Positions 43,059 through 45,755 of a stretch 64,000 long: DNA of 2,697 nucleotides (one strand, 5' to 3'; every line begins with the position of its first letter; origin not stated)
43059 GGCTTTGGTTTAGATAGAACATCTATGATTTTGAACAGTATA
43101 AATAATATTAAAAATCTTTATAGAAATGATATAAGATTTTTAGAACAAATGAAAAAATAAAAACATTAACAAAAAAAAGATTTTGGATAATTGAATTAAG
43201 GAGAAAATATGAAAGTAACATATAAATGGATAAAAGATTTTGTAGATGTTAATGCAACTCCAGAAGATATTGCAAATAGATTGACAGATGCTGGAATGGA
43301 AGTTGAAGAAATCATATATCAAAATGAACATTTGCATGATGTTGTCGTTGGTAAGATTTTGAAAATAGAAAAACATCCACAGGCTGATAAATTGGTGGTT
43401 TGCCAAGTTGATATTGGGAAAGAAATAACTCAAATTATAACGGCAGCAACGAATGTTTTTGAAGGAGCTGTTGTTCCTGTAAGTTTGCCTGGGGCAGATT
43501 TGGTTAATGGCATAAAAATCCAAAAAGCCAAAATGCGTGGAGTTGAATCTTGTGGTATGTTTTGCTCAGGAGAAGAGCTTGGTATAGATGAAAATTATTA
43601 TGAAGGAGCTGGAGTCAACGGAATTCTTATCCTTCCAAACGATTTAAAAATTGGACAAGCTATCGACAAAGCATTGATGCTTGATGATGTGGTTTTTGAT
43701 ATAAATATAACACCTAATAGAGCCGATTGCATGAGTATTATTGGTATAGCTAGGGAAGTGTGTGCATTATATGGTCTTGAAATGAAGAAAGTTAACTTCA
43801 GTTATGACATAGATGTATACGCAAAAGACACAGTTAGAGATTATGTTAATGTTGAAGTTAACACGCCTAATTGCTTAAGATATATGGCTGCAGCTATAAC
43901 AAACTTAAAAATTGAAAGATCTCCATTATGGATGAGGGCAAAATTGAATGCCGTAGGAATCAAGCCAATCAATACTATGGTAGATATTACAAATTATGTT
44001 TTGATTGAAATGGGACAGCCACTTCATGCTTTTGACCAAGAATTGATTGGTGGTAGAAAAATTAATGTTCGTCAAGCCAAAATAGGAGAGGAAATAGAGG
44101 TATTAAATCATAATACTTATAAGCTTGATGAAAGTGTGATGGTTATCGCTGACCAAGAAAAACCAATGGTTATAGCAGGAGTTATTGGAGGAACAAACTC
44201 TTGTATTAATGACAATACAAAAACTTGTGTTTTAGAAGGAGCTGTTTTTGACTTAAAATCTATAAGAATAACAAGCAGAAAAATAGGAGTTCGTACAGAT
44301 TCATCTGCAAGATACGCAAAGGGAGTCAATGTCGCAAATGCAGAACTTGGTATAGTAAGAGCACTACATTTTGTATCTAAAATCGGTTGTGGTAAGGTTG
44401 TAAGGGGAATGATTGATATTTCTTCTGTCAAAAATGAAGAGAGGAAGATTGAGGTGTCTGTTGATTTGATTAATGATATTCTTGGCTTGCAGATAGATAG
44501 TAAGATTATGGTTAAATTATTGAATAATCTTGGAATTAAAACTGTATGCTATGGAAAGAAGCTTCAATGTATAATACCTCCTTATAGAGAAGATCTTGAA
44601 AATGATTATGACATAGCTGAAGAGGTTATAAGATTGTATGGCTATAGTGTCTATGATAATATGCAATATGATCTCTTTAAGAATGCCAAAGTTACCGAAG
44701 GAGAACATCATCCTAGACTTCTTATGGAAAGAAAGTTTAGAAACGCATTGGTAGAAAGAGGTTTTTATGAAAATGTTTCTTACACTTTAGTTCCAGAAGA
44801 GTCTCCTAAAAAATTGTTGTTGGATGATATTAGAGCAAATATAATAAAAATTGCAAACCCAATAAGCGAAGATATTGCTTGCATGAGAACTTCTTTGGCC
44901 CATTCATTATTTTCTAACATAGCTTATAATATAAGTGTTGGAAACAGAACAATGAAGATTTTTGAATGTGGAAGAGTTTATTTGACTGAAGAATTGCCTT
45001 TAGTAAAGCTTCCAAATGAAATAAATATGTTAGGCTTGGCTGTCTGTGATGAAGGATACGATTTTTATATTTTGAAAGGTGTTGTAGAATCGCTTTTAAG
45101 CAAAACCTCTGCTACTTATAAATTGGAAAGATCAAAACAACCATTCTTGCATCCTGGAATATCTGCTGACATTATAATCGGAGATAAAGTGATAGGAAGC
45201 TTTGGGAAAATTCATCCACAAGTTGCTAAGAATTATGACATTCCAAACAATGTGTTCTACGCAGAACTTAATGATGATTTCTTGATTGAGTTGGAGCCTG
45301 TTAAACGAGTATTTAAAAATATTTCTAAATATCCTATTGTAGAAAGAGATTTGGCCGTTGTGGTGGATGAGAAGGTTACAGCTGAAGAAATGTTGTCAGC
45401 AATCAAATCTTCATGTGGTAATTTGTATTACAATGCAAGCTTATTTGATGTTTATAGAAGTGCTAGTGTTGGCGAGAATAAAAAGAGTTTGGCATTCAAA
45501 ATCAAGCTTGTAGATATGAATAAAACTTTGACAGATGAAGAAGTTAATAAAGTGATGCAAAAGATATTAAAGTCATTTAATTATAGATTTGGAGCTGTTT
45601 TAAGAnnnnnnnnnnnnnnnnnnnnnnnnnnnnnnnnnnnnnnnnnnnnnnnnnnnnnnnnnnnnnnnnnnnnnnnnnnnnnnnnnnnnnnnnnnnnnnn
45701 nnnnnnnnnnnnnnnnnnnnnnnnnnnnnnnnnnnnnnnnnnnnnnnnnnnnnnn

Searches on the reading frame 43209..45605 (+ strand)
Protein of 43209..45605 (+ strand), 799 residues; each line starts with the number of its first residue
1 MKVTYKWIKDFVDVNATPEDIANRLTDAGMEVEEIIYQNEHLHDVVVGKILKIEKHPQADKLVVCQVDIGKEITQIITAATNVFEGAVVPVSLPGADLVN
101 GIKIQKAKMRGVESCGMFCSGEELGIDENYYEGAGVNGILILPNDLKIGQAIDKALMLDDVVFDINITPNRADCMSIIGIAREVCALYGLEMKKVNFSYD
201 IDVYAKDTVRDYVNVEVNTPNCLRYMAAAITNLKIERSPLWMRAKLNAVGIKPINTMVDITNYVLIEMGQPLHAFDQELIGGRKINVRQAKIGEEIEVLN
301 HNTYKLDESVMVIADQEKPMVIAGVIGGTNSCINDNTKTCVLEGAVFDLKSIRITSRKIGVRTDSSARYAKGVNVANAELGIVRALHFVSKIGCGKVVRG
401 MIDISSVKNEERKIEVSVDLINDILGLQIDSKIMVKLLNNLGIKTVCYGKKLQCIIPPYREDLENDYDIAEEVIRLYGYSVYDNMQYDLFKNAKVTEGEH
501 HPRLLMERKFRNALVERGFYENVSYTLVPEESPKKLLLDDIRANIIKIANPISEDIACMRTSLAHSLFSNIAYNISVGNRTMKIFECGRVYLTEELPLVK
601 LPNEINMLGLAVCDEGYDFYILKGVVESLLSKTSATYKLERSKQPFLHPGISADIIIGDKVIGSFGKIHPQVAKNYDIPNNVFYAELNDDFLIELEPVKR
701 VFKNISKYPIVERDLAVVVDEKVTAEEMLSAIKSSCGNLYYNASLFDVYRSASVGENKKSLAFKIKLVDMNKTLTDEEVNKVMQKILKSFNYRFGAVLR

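Call 49: search_protein_families(library=ncbifam, proteins=[window:43209-45605:+], max_evalue=1e-10)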
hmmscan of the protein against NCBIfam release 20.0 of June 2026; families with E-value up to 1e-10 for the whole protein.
window:43209-45605:+ (799 aa): 6 families
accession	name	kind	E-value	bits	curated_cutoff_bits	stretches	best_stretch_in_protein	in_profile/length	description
TIGR00472.1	pheT_bact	equivalog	2.9e-233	776.6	402.65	1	1-799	1-798/798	phenylalanine--tRNA ligase subunit beta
NF001882.0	PRK00629.5-4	equivalog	1.4e-84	284.8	527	1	3-766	3-709/725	phenylalanine--tRNA ligase subunit beta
TIGR00471.1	pheT_arch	equivalog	4e-41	141.1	282.65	1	405-690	271-548/551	phenylalanine--tRNA ligase subunit beta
NF045760.1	YtpR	equivalog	3.1e-29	102.1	100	1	33-151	71-184/185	YtpR family tRNA-binding protein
NF001879.0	PRK00629.5-1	equivalog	1.5e-26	93.1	840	1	11-586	11-548/718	phenylalanine--tRNA ligase subunit beta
NF045867.1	PheT_Nterm_rel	equivalog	3.6e-22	79.2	120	1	36-127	80-171/171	TyrS-associated PheT N-terminal domain-related protein TapR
